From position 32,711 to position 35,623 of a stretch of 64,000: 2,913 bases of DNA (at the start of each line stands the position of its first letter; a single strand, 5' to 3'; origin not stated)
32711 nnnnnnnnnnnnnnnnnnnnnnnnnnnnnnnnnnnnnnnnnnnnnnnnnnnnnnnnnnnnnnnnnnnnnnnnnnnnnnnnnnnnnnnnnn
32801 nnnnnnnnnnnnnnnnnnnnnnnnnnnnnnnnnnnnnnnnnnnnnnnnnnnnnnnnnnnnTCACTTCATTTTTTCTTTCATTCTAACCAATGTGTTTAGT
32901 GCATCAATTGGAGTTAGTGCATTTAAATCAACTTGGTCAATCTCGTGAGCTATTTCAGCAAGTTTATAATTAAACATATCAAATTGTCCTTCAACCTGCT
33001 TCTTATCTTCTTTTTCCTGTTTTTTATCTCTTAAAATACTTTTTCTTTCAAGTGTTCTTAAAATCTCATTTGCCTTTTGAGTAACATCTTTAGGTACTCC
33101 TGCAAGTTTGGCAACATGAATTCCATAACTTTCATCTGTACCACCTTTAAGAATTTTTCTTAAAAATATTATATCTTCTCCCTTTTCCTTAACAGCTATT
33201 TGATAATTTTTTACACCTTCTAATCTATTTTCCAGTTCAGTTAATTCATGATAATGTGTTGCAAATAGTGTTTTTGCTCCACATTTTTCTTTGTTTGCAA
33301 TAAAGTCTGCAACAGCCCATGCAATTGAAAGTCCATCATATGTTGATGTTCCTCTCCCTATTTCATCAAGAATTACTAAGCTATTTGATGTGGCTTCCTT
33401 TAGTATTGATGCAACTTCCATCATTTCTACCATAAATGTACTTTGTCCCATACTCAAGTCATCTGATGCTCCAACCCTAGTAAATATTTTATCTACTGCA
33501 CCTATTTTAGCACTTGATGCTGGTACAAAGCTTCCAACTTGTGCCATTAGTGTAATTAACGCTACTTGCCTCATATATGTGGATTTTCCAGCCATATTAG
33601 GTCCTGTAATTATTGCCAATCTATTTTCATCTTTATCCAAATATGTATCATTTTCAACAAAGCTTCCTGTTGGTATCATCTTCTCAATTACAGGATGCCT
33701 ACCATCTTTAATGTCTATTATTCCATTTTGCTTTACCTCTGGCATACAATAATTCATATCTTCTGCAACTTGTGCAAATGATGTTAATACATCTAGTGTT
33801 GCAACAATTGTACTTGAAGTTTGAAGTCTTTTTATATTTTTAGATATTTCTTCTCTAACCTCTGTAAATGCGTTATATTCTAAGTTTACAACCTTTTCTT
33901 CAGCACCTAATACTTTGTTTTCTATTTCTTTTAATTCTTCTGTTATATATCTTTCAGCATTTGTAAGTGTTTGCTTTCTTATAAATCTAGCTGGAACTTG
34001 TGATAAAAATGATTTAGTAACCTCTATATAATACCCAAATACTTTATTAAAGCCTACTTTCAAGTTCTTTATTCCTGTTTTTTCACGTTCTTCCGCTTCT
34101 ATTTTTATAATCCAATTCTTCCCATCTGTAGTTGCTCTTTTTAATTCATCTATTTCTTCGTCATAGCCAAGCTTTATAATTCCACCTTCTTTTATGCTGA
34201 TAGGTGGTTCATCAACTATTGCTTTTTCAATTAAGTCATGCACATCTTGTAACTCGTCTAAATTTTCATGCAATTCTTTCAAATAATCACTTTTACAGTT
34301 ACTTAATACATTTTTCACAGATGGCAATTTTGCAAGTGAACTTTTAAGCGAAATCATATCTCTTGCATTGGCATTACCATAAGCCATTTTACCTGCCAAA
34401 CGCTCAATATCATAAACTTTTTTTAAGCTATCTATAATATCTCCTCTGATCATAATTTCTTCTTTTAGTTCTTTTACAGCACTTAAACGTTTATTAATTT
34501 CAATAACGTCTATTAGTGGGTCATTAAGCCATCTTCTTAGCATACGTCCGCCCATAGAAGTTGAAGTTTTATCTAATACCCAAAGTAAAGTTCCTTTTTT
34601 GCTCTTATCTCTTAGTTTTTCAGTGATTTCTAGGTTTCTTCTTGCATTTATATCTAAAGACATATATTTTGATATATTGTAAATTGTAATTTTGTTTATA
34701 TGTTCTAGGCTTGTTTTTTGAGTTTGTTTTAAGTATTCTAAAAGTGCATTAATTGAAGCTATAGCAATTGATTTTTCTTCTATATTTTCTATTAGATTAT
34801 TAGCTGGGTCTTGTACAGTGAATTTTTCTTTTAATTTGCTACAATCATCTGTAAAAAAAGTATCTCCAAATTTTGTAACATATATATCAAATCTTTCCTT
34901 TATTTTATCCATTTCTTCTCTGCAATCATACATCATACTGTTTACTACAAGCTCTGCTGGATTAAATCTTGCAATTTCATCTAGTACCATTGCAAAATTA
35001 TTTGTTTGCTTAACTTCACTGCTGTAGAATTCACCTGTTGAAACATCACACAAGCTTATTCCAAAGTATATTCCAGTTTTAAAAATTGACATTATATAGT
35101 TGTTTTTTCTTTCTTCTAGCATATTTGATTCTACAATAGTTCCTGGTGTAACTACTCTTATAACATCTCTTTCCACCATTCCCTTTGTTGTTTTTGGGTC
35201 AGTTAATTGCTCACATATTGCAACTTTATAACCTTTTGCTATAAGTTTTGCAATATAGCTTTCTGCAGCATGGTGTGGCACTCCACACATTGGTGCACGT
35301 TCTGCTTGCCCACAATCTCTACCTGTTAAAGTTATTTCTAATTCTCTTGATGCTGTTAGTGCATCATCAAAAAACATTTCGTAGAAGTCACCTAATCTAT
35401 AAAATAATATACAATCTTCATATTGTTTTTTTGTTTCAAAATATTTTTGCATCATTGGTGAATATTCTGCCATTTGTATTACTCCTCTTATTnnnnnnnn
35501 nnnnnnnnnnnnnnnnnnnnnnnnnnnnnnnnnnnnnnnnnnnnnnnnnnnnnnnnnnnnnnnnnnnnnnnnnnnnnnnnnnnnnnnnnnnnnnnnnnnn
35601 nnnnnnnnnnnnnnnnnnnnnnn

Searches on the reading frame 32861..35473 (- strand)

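Call 28: search_protein_families(library=pfam, proteins=[window:32861-35473:-])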
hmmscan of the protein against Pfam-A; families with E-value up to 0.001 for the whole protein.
window:32861-35473:- (870 aa): 6 families
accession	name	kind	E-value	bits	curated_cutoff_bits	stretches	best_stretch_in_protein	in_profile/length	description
PF00488.27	MutS_V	-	1.4e-87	293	30.2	1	621-809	2-188/188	MutS domain V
PF05192.23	MutS_III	-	1.3e-58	199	34.1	1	276-567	1-194/194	MutS domain III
PF01624.25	MutS_I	-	3.1e-46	156.7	20.6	1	6-116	2-112/113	MutS domain I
PF05190.23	MutS_IV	-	4.7e-32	110.6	22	1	436-527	1-92/92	MutS family domain IV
PF05188.22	MutS_II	-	2.3e-20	73.8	25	1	125-259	1-132/133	MutS domain II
PF13514.12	AAA_27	-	0.00062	19.9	22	0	603-637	12-46/206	AAA domain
